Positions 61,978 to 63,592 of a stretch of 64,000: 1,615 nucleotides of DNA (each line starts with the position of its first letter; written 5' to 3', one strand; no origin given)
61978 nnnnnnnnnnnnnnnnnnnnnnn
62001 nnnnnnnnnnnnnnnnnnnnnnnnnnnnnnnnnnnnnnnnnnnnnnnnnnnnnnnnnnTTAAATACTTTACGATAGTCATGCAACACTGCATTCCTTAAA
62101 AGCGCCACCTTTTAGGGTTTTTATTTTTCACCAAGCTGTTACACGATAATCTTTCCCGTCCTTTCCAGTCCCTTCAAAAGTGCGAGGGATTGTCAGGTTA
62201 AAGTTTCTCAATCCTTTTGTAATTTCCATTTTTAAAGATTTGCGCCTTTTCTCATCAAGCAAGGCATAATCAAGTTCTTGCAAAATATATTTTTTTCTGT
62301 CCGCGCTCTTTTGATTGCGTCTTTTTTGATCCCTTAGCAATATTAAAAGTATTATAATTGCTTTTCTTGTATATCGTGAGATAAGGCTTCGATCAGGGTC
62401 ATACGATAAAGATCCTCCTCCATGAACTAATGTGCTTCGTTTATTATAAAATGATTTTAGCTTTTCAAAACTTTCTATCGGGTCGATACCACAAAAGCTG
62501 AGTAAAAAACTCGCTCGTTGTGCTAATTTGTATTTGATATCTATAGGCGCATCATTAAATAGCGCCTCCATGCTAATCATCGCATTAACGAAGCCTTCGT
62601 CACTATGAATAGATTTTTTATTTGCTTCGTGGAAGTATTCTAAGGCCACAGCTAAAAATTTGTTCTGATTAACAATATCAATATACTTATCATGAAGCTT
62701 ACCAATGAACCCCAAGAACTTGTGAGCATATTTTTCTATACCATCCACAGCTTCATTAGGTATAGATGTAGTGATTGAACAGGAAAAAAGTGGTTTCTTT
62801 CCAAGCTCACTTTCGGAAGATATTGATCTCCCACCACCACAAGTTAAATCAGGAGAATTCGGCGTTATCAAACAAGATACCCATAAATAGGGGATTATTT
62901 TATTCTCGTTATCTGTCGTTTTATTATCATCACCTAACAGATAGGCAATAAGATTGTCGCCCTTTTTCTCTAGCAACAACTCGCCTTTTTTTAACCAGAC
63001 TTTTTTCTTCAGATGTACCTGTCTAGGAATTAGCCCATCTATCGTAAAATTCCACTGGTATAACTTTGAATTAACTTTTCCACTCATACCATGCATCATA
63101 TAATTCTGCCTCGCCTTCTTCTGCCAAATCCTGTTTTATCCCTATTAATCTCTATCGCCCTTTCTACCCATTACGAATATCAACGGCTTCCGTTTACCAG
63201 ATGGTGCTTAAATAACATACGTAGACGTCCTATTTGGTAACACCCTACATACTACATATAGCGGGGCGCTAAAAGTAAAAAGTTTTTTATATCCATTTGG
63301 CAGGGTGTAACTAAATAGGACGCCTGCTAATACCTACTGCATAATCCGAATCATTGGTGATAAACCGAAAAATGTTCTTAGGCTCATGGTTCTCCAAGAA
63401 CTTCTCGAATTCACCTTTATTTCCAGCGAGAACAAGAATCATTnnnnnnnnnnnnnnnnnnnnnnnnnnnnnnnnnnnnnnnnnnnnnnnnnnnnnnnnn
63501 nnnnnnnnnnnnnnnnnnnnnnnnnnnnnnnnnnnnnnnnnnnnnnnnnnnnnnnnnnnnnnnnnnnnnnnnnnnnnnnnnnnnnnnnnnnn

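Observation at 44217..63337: Novel ~118-bp MITE-like repeat, four copies, each immediately 5' of an accessory gene and carrying an outward-facing SD+ATG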

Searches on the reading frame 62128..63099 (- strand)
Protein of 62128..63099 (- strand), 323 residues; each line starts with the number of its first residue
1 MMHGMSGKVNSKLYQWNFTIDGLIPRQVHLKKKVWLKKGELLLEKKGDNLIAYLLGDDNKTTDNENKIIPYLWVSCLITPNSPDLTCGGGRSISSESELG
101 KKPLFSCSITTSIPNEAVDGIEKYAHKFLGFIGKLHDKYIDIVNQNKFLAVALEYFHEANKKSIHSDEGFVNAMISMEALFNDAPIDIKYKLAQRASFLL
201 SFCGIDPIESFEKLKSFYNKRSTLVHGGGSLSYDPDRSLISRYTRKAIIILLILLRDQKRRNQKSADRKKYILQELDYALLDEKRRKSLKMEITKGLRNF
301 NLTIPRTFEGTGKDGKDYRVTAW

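Call 15: search_protein_families(library=pfam, proteins=[window:62128-63099:-], max_evalue=0.01)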
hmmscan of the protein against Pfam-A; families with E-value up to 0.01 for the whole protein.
window:62128-63099:- (323 aa): 1 family
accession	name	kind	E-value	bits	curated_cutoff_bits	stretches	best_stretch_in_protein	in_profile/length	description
PF18739.6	HEPN_Apea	-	0.0053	17.6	24.4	0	149-256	3-128/136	Apea-like HEPN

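Call 28: find_encoding_contigs(protein=window:62128-63099:-, flank=10000, max_places=10)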
Protein window:62128-63099:- (323 aa): 1 contig read that carries it; 1 place shown.
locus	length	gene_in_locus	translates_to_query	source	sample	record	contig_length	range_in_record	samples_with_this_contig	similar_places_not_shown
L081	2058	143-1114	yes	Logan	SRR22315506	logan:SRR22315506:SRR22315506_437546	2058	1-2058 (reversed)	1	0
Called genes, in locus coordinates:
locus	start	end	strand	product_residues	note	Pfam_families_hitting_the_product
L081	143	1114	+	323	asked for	-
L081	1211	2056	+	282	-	?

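Call 45: search_protein_families(library=padloc, proteins=[window:62128-63099:-], max_evalue=0.001)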
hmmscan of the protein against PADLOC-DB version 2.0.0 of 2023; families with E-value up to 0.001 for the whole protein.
window:62128-63099:- (323 aa): 0 families

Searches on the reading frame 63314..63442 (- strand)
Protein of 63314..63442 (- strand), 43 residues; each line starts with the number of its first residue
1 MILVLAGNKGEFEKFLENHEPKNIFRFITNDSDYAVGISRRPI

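Call 46: search_protein_families(library=pfam, proteins=[window:63314-63442:-], max_evalue=1)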
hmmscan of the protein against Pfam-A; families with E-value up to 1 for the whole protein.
seq(43 aa): 0 families

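Call 67: search_dna_similar(query=window:63335-63442:-, collection=phages, mode=protein, max_evalue=1, max_rows=10)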
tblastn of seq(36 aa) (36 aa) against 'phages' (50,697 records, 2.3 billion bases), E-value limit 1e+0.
No match.

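Call 68: search_dna_similar(query=window:63335-63442:-, collection=plasmids, mode=protein, max_evalue=1, max_rows=10)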
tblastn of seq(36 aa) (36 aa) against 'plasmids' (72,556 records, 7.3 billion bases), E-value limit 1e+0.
No match.
